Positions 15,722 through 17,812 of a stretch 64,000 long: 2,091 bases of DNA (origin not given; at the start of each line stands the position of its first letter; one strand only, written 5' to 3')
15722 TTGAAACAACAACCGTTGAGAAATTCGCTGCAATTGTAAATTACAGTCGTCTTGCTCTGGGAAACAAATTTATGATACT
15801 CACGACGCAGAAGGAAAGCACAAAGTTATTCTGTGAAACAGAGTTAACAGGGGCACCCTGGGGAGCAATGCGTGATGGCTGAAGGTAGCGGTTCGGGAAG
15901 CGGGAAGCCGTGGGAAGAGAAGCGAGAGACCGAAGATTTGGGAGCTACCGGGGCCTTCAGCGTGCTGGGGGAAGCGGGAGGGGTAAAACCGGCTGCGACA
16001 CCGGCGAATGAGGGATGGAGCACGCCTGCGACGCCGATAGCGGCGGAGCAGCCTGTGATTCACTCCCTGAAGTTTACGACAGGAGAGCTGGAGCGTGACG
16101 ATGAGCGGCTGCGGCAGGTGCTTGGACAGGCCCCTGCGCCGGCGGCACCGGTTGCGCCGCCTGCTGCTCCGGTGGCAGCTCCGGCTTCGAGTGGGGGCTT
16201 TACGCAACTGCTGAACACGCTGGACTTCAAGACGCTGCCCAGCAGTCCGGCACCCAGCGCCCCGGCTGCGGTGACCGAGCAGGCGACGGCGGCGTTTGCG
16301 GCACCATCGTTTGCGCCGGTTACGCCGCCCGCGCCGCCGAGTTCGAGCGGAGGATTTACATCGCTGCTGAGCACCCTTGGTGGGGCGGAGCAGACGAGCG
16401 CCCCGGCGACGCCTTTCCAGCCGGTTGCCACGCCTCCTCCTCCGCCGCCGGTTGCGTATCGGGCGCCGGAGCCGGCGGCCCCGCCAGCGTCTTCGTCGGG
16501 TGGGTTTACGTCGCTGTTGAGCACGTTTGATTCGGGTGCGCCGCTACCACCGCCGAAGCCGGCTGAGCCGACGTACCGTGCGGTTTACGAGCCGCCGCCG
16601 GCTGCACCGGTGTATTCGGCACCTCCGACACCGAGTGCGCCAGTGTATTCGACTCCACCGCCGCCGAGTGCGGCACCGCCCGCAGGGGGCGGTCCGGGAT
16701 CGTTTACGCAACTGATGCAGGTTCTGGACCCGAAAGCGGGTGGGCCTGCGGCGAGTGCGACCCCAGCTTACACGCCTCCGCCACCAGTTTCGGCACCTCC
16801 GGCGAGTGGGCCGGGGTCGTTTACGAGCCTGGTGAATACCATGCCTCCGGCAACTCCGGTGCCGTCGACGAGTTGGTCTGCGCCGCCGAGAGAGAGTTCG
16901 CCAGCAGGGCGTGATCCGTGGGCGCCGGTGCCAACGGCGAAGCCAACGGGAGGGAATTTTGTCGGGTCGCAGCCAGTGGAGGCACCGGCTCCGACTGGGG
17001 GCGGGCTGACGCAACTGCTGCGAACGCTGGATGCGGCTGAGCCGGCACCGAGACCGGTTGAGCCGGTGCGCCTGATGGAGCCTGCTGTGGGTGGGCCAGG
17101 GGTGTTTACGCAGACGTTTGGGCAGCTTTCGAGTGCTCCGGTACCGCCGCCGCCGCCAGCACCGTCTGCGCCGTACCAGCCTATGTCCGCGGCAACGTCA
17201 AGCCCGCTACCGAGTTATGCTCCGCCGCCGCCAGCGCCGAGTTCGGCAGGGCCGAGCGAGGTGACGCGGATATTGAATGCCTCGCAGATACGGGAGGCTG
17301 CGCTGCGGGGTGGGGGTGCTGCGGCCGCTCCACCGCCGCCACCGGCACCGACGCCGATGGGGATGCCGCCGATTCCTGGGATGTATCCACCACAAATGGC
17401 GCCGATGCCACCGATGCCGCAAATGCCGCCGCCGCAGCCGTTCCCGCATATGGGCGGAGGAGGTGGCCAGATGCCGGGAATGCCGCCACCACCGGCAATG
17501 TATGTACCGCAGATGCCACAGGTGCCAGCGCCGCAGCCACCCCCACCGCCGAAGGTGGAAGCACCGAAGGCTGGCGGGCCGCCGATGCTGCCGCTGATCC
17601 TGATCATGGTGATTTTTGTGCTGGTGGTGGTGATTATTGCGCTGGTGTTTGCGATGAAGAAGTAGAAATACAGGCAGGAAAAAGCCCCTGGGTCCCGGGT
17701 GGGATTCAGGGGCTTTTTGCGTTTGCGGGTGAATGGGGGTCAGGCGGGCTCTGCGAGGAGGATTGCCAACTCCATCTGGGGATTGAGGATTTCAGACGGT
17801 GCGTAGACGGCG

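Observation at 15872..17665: Tail-anchored proline-rich protein with 7-9 reiterated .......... motifs inside the T6SS locus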

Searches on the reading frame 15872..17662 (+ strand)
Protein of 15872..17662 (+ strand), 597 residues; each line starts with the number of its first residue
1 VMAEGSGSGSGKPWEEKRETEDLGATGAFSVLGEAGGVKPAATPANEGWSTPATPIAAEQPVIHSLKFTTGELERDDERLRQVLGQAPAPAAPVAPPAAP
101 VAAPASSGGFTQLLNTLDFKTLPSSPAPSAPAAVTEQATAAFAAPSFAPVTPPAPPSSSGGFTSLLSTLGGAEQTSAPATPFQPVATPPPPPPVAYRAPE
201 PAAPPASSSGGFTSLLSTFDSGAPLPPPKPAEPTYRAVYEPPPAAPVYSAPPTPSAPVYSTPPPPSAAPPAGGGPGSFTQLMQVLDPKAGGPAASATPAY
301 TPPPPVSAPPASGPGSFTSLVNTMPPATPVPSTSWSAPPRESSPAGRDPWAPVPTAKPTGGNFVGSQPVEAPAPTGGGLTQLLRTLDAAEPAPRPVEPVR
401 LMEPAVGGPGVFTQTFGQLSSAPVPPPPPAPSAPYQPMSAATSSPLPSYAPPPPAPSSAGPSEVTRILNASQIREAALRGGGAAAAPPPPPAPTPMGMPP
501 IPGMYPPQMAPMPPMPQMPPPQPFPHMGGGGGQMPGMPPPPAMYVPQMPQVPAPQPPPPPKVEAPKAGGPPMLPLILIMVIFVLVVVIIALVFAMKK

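Call 5: search_protein_families(library=pfam, proteins=[window:15872-17662:+], max_evalue=0.01)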
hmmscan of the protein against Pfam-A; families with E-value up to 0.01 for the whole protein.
window:15872-17662:+ (597 aa): 0 families

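Call 6: search_protein_families(library=ncbifam, proteins=[window:15872-17662:+], max_evalue=1)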
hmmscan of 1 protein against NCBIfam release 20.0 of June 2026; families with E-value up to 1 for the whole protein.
window:15872-17662:+ (597 aa): 0 families

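Call 8: find_homologous_proteins(query=window:15872-17662:+, max_evalue=0.001)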
Query window:15872-17662:+ (597 aa): 40 proteins with E <= 0.001 among 8000 candidates.
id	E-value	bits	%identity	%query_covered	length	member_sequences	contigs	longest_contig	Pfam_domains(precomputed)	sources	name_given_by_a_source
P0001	1.8e-41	161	41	34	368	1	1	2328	-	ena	-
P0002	2.3e-28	118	32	83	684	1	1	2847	-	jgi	jgi:hypothetical protein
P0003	6.4e-26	110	34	77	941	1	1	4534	-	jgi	jgi:hypothetical protein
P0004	2.9e-24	104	30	90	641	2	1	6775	-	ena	-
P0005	3.3e-24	104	38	58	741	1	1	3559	-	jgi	jgi:hypothetical protein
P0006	1.3e-22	99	36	15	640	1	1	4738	-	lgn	-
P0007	2.7e-20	91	39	54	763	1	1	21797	-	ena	-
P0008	3.0e-19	88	36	35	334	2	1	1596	-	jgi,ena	-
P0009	3.2e-18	84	33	71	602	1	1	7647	-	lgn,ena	-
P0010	1.4e-17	82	33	79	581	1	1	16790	-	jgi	jgi:hypothetical protein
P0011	1.4e-16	79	32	56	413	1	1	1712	-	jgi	jgi:hypothetical protein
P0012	8.6e-16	76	32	80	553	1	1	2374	-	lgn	-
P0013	3.7e-14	71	50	12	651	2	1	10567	-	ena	-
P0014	4.7e-14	70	32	79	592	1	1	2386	-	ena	-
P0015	1.5e-13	69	41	18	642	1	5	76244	-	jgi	jgi:hypothetical protein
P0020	9.3e-11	59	31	90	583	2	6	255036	-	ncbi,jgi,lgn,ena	ncbi:MAG: hypothetical protein ABSD67_02460 [Terracidiphilus sp.]|jgi:hypothetical protein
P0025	2.4e-9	55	-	-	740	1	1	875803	-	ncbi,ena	-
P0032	6.7e-8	50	33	8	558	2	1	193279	-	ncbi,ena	-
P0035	7.1e-7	47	30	54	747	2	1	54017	-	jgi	jgi:hypothetical protein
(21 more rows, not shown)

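Call 11: find_encoding_contigs(protein=P0020, flank=10000, max_places=2)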
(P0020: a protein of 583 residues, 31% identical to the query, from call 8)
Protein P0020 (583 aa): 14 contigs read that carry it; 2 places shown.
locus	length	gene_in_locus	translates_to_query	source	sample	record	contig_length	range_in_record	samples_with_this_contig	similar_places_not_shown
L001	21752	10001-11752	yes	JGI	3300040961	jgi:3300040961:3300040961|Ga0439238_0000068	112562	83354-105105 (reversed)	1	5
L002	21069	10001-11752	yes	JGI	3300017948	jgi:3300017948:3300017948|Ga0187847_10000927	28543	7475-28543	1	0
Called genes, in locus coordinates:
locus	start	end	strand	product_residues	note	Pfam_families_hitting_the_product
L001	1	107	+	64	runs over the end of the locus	PF28077:THIVI_2564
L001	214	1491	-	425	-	-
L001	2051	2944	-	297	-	-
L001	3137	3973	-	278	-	PF00481:PP2C, PF13672:PP2C_2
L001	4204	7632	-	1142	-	PF14331:IcmF-related_N, PF06761:IcmF-related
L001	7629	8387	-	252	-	PF09850:DotU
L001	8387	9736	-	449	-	PF05936:T6SS_VasE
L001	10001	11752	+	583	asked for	-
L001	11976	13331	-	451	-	PF05936:T6SS_VasE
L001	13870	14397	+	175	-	PF05591:T6SS_VipA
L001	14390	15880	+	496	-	PF05943:VipB, PF18945:VipB_2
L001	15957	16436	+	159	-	PF05638:T6SS_HCP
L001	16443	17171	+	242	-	PF07024:ImpE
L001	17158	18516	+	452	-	PF06812:ImpA_N, PF16989:T6SS_VasJ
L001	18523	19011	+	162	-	PF04965:GPW_gp25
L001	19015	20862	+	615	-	PF05947:T6SS_TssF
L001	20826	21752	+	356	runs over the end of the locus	PF06996:T6SS_TssG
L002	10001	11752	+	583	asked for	-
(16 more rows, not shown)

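Call 12: find_encoding_contigs(protein=P0025, flank=10000, max_places=2)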
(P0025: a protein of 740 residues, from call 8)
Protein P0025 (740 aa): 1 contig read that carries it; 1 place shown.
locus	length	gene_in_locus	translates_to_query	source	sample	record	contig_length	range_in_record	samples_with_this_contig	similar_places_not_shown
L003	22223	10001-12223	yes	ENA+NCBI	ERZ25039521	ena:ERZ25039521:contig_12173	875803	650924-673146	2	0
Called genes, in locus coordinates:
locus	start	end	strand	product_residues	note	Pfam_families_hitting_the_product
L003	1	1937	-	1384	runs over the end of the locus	PF00069:Pkinase, PF07714:PK_Tyr_Ser-Thr, PF03109:ABC1, PF19556:PRTRC_E (faint), PF13414:TPR_11 (faint), PF13428:TPR_14 (faint), PF14559:TPR_19 (faint), PF08308:PEGA (faint), +1 more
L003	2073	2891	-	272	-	PF03692:CxxCxxCC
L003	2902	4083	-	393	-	PF00481:PP2C, PF13672:PP2C_2, PF07228:SpoIIE (faint)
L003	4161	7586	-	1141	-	PF14331:IcmF-related_N, PF06761:IcmF-related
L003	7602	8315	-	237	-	PF09850:DotU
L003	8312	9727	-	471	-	PF05936:T6SS_VasE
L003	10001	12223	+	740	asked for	-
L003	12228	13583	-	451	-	PF05936:T6SS_VasE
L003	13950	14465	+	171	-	PF05591:T6SS_VipA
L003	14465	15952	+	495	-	PF05943:VipB, PF18945:VipB_2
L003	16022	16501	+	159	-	PF05638:T6SS_HCP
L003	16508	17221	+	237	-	PF14559:TPR_19 (faint), PF07024:ImpE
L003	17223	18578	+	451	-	PF06812:ImpA_N, PF16989:T6SS_VasJ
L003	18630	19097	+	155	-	PF04965:GPW_gp25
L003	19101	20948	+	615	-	PF05947:T6SS_TssF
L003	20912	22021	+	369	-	PF06996:T6SS_TssG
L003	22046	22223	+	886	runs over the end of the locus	PF02861:Clp_N, PF23569:NBD_SMAX1, PF00004:AAA, PF17871:AAA_lid_9, PF00004:AAA, PF07724:AAA_2, PF07728:AAA_5, PF10431:ClpB_D2-small, +5 more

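Call 13: find_encoding_contigs(protein=P0032, flank=10000, max_places=2)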
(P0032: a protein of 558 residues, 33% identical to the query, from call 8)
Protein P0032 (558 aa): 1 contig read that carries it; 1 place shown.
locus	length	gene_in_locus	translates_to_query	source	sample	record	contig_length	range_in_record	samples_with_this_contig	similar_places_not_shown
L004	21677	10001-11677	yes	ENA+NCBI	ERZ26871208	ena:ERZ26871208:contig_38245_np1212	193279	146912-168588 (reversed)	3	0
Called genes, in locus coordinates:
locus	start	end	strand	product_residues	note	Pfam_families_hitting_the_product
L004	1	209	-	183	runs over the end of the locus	-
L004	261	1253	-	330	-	PF03783:CsgG, PF16539:FlgT_M (weak), PF16538:FlgT_C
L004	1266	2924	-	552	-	PF00069:Pkinase, PF03109:ABC1, PF07714:PK_Tyr_Ser-Thr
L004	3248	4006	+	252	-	PF00481:PP2C, PF13672:PP2C_2, PF07228:SpoIIE (weak)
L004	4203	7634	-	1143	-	PF14331:IcmF-related_N, PF06761:IcmF-related, PF21070:IcmF_helical, PF06744:IcmF_C (weak)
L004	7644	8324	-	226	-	PF09850:DotU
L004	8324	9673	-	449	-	PF05936:T6SS_VasE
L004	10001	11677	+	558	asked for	-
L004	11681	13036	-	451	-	PF05936:T6SS_VasE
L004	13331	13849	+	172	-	PF05591:T6SS_VipA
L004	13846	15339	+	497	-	PF05943:VipB, PF18945:VipB_2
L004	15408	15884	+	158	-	PF05638:T6SS_HCP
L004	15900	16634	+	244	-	PF07024:ImpE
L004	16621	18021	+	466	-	PF06812:ImpA_N, PF16989:T6SS_VasJ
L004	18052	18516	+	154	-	PF04965:GPW_gp25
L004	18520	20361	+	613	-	PF05947:T6SS_TssF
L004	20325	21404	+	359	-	PF06996:T6SS_TssG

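Call 15: find_encoding_contigs(protein=P0035, flank=10000, max_places=1)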
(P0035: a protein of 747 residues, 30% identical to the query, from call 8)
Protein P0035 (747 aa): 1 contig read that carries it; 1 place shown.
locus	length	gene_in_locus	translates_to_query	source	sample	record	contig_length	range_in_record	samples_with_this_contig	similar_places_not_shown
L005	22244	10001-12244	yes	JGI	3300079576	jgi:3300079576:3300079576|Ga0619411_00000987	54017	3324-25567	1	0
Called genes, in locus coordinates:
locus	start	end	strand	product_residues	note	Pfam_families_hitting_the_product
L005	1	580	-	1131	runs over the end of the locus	PF13620:CarboxypepD_reg, PF25183:OMP_b-brl_4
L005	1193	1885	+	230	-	-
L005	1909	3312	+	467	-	PF02055:Glyco_hydro_30, PF02057:Glyco_hydro_59, PF17189:Glyco_hydro_30C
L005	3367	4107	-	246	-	PF00481:PP2C, PF13672:PP2C_2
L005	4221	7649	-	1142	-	PF14331:IcmF-related_N, PF06761:IcmF-related, PF21070:IcmF_helical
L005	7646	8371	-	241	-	PF09850:DotU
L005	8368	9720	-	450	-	PF05936:T6SS_VasE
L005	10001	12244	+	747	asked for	-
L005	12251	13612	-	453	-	PF05936:T6SS_VasE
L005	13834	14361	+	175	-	PF05591:T6SS_VipA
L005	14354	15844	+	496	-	PF05943:VipB, PF18945:VipB_2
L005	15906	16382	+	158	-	PF05638:T6SS_HCP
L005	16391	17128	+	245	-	PF07024:ImpE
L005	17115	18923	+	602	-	PF06812:ImpA_N, PF16989:T6SS_VasJ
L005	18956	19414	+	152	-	PF04965:GPW_gp25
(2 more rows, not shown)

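Call 16: find_encoding_contigs(protein=P0007, flank=10000, max_places=1)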
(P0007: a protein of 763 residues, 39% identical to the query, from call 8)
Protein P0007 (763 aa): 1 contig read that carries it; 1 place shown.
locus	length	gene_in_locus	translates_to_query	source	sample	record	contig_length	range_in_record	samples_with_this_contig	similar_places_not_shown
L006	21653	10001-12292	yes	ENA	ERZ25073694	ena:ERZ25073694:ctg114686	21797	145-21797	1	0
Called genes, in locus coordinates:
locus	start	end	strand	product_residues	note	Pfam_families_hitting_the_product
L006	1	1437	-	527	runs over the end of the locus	?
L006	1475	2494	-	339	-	PF13676:TIR_2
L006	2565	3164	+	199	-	-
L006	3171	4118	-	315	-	PF00481:PP2C, PF13672:PP2C_2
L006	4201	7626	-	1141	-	PF14331:IcmF-related_N, PF06761:IcmF-related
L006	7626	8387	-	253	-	PF09850:DotU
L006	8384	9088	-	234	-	PF05936:T6SS_VasE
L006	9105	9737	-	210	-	PF05936:T6SS_VasE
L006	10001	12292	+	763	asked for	-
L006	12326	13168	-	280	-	PF05936:T6SS_VasE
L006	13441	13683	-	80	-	PF05936:T6SS_VasE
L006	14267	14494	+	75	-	PF05591:T6SS_VipA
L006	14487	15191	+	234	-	PF05943:VipB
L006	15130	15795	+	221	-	PF05943:VipB, PF18945:VipB_2 (weak)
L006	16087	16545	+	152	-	PF05638:T6SS_HCP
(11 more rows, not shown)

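Call 33: find_related_loci(query=A1, collection=genome_contigs, flank=8000)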
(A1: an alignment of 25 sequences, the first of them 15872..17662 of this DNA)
Query A1 (597 aa) in genome_contigs; peptide patterns used: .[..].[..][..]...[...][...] (x = any residue, [..] = any of these).
65 stretches matched a pattern; 46 encode a relative of the query (tblastn E <= 1e-3); 46 distinct loci.
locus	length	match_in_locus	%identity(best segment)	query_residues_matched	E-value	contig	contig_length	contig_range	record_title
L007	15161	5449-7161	30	8-597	1e-28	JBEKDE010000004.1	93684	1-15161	MAG: Terracidiphilus sp. isolate SPRUCE 176 SPRUCE_176_4, whole genome shotgun sequence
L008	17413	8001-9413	34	159-597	2e-28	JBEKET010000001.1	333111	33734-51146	MAG: Terracidiphilus sp. isolate SPRUCE 212 SPRUCE_212_1, whole genome shotgun sequence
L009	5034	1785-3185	34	159-597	8e-26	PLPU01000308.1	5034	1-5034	MAG: Acidobacteriaceae bacterium isolate bog_391 73.20120700_S3D.17_contig_41939, whole genome shotgun sequence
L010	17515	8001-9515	31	60-597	6e-23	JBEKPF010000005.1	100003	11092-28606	MAG: Terracidiphilus sp. isolate SPRUCE 458 SPRUCE_458_5, whole genome shotgun sequence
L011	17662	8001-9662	34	14-559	2e-22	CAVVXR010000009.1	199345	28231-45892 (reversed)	MAG: uncultured Acidobacteriaceae bacterium isolate MFD04540.bin.2.51 genome assembly, contig: contig_25854, whole genom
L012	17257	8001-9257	35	52-481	1e-20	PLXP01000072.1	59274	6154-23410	MAG: Acidobacteriaceae bacterium isolate palsa_355 73.20120700_P3D.39_contig_5155, whole genome shotgun sequence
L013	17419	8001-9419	32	106-597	5e-19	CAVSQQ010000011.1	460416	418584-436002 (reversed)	MAG: uncultured Acidobacteriaceae bacterium isolate MFD05841.bin.1.111 genome assembly, contig: contig_36836, whole geno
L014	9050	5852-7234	33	13-481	5e-19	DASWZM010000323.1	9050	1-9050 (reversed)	MAG TPA_asm: Terracidiphilus sp. isolate SMAG_U3738 k141_367344, whole genome shotgun sequence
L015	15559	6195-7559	30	15-481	7e-19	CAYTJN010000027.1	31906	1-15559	MAG TPA_asm: uncultured Terracidiphilus sp. isolate binchicken_co162_600 genome assembly, contig: NODE_2779_length_31906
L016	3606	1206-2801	30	13-545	2e-18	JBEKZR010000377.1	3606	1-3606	MAG: Terracidiphilus sp. isolate SPRUCE 74 SPRUCE_74_377, whole genome shotgun sequence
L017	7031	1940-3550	30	15-558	7e-18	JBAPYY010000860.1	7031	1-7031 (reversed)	MAG: Terracidiphilus sp. isolate MFD00328_ilm_asm_bin13 k127_86201, whole genome shotgun sequence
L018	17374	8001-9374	32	8-486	9e-18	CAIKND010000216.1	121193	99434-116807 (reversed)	MAG: uncultured Acidobacteriaceae bacterium isolate AM-2014_bin-0823 genome assembly, contig: bin-0823:216/241, whole ge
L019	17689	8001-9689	30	15-597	2e-17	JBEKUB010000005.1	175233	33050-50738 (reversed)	MAG: Terracidiphilus sp. isolate SPRUCE 571 SPRUCE_571_5, whole genome shotgun sequence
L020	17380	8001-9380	33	23-502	1e-16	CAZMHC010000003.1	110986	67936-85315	MAG TPA_asm: uncultured Terracidiphilus sp. isolate binchicken_co3_192 genome assembly, contig: NODE_407_length_110986_c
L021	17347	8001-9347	32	12-481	5e-16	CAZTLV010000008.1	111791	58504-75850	MAG TPA_asm: uncultured Terracidiphilus sp. isolate binchicken_co3_591 genome assembly, contig: NODE_398_length_111791_c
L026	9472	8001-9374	33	6-484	4e-14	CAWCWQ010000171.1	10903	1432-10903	MAG: uncultured Acidobacteriaceae bacterium isolate MFD01689.bin.3.127 genome assembly, contig: contig_63692, whole geno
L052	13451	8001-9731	30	10-544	6e-7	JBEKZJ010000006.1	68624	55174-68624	MAG: Terracidiphilus sp. isolate SPRUCE 696 SPRUCE_696_6, whole genome shotgun sequence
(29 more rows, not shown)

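Call 37: predict_structure(alignment_id=A1)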
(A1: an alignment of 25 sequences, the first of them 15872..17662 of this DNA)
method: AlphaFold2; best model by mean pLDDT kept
length: 597 residues; sequences in the alignment: 25
mean_pLDDT: 51.0   pTM: 0.22
mean pLDDT of the five models: 51.0, 50.6, 47.2, 42.6, 41.4
residues with pLDDT >= 90: 22; 70-90: 38; 50-70: 162; < 50: 375
segments of 3 or more residues with pLDDT < 50: 1-50, 54-91, 95-98, 101-112, 115-144, 150-165, 167-179, 206-210, 217-225, 236-241, 243-248, 260-263, 270-277, 283-300, 322-338, 340-343, 345-347, 355-357, 359-377, 398-425, 438-446, 482-486, 495-499, 501-504, 525-534
pLDDT, mean of each block of 10 residues (from residue 1): 37 36 39 42 44 47 40 38 35 48 42 46 41 42 47 44 43 43 52 52 52 49 48 48 45 51 50 45 46 42 56 54 48 44 48 47 43 51 67 50 45 44 49 50 46 57 83 81 49 50 50 54 48 55 55 69 62 90 97 94
secondary structure, 60 per line:
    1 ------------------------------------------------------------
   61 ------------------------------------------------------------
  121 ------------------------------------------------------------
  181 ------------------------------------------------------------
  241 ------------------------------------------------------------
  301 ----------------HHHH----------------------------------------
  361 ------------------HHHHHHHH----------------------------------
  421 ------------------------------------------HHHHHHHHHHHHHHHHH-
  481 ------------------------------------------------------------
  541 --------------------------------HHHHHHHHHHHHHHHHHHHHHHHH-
elements in order (helices of 4 or more, strands of 3 or more residues): H317-320 H379-386 H463-479 H573-596

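Call 38: find_homologous_proteins(query=A1, max_evalue=0.001)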
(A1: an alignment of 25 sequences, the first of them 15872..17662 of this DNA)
Query A1 (25 sequences) (597 aa, profile of the alignment): 84 proteins with E <= 0.001 among 8000 candidates.
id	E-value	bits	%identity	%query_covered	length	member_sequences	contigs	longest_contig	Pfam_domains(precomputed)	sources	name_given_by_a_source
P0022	7.7e-189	648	31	55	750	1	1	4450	-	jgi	-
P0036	1.9e-187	643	32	80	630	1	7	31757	-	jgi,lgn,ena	-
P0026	6.6e-187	642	30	79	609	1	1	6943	-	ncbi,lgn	ncbi:MAG: hypothetical protein WBQ94_04465 [Terracidiphilus sp.]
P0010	2.2e-182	627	33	79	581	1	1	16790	-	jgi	jgi:hypothetical protein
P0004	2.3e-181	623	30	90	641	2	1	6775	-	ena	-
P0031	1.1e-180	621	33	90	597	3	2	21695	-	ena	-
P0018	1.3e-174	601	33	72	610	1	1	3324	-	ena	-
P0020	1.9e-168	581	31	90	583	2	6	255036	-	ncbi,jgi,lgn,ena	ncbi:MAG: hypothetical protein ABSD67_02460 [Terracidiphilus sp.]|jgi:hypothetical protein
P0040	1.3e-167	578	30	98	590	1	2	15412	-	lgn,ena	-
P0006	7.2e-167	575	36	15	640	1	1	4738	-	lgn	-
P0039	2.4e-164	567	31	63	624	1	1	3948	-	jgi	-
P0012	2.7e-162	560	32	80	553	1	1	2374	-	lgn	-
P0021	4.7e-160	553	32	79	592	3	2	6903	-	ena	-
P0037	6.0e-154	533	36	16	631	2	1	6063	-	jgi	jgi:hypothetical protein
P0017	2.3e-153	531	28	80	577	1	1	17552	-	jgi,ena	-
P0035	5.7e-112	394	30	54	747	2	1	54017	-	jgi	jgi:hypothetical protein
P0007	6.2e-106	374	39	54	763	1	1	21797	-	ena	-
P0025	2.2e-104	369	-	-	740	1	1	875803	-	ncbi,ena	-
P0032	1.2e-88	317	33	8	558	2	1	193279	-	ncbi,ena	-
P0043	3.2e-56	210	30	46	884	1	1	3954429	-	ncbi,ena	-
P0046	1.2e-36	145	36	17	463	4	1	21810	-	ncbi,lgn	-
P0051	5.7e-20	90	40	15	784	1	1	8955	-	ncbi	-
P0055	9.0e-18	83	43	8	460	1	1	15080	-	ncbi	-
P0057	1.9e-17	82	31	37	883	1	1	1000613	-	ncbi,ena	-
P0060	2.5e-16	78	-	-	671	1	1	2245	-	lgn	-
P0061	7.5e-16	77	-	-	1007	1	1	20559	-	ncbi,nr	ncbi:MAG: hypothetical protein KIT83_14065 [Bryobacterales bacterium]|nr:hypothetical protein [Bryob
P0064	2.5e-15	75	-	-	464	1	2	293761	-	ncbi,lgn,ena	-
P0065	8.4e-15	73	47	5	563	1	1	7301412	-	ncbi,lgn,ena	-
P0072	1.2e-12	66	29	31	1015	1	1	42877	-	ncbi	-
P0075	5.3e-12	64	32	32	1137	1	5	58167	-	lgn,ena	-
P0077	2.4e-11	62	-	-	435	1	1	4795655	-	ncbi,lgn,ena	-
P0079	2.5e-10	58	41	4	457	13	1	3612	-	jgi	-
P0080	2.9e-9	55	35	17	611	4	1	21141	-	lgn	-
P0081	5.9e-8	50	-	-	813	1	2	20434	-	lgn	-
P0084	2.9e-5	42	29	28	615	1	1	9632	-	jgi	-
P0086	5.0e-4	37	32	17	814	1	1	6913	-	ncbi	-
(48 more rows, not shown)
